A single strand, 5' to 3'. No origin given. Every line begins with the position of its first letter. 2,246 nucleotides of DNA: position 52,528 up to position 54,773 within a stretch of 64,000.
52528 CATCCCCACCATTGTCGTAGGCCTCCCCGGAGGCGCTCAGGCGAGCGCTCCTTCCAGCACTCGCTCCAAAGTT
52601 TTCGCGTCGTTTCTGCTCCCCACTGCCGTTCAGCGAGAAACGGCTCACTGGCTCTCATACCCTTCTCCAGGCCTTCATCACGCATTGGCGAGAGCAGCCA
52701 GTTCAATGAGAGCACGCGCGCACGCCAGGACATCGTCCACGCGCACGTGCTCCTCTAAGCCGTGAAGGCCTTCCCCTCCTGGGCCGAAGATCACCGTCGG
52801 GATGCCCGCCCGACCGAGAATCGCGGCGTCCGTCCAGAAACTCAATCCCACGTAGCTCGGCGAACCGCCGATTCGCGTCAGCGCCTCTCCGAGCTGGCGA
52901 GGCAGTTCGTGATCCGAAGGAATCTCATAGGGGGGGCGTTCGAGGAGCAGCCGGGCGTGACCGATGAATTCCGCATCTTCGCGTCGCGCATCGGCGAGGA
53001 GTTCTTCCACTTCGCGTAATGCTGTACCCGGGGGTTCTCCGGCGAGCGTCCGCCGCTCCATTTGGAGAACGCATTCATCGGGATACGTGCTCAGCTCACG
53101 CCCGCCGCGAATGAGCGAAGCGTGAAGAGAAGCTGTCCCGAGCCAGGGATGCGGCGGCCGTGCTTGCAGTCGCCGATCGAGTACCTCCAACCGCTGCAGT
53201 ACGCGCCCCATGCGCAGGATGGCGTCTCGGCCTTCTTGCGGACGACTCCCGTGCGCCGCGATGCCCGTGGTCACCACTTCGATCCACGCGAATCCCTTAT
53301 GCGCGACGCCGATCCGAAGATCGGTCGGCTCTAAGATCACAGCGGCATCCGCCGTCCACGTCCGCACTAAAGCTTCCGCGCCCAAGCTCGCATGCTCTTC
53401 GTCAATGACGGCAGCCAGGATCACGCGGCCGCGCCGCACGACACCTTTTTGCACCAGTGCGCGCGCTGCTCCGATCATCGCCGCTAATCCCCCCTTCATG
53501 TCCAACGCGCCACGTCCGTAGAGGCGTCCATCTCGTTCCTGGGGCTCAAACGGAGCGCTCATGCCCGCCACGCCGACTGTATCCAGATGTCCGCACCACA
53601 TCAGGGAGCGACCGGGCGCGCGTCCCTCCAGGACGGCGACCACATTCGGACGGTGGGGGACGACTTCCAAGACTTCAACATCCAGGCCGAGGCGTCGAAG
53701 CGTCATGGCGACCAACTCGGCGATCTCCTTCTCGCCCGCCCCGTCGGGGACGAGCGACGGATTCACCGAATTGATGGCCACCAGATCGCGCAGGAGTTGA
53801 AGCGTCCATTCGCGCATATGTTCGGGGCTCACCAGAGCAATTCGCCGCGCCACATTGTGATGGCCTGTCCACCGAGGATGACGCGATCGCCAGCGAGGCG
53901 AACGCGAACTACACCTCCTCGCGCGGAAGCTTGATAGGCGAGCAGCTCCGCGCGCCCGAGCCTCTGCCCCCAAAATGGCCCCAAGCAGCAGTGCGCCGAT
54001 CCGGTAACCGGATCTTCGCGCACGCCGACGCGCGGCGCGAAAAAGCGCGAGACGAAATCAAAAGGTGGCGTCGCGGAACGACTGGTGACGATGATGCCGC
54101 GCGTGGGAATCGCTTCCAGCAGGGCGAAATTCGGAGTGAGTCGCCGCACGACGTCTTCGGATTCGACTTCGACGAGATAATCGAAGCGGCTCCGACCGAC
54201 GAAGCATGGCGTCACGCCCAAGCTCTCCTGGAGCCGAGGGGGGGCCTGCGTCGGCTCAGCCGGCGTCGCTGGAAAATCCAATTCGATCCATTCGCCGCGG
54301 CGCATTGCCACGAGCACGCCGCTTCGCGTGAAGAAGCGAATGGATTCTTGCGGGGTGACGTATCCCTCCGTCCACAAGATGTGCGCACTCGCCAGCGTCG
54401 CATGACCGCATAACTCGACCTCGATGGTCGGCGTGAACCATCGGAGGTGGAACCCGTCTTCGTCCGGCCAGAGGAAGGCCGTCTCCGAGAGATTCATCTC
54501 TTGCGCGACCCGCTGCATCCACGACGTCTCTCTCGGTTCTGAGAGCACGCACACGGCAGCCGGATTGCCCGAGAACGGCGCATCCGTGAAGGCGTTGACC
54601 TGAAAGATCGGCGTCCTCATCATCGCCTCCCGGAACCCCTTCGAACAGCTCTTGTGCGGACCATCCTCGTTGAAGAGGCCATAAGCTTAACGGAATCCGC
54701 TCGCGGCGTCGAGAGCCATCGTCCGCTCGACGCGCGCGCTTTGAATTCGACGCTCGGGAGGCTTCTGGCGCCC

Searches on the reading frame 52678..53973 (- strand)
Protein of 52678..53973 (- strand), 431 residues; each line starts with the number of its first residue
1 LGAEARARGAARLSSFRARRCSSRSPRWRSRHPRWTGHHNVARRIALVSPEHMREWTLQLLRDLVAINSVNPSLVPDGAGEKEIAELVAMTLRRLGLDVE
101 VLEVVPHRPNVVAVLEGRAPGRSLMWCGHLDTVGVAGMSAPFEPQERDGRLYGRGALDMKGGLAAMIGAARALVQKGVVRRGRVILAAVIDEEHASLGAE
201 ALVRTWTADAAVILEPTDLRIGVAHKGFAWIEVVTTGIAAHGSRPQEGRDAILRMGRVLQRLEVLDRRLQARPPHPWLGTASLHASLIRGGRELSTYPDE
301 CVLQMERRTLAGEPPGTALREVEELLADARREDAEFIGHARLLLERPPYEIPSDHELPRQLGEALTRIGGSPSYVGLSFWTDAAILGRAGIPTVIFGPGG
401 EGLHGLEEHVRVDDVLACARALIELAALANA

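Call 18: search_protein_families(library=pfam, proteins=[window:52678-53973:-], max_evalue=0.01)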
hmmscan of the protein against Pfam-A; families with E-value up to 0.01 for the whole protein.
window:52678-53973:- (431 aa): 4 families
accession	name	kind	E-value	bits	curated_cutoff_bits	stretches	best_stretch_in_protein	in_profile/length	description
PF01546.33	Peptidase_M20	-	3.6e-33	115.7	24.6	1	128-426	4-204/206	Peptidase family M20/M25/M40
PF07687.19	M20_dimer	-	6.5e-14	52.2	21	1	223-332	1-105/107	Peptidase dimerisation domain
PF04389.22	Peptidase_M28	-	4.3e-11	43.3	21.3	1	110-211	1-87/193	Peptidase family M28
PF05343.19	Peptidase_M42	-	6.9e-06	25.8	23.2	0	156-217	132-191/292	M42 glutamyl aminopeptidase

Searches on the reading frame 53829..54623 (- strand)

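Call 18: search_protein_families(library=pfam, proteins=[window:53829-54623:-], max_evalue=0.01)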
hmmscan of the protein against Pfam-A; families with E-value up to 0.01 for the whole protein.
window:53829-54623:- (264 aa): 1 family
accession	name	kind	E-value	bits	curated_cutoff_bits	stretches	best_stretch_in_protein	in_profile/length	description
PF02567.21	PhzC-PhzF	-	3.2e-59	201.2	27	1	9-259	1-280/281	Phenazine biosynthesis-like protein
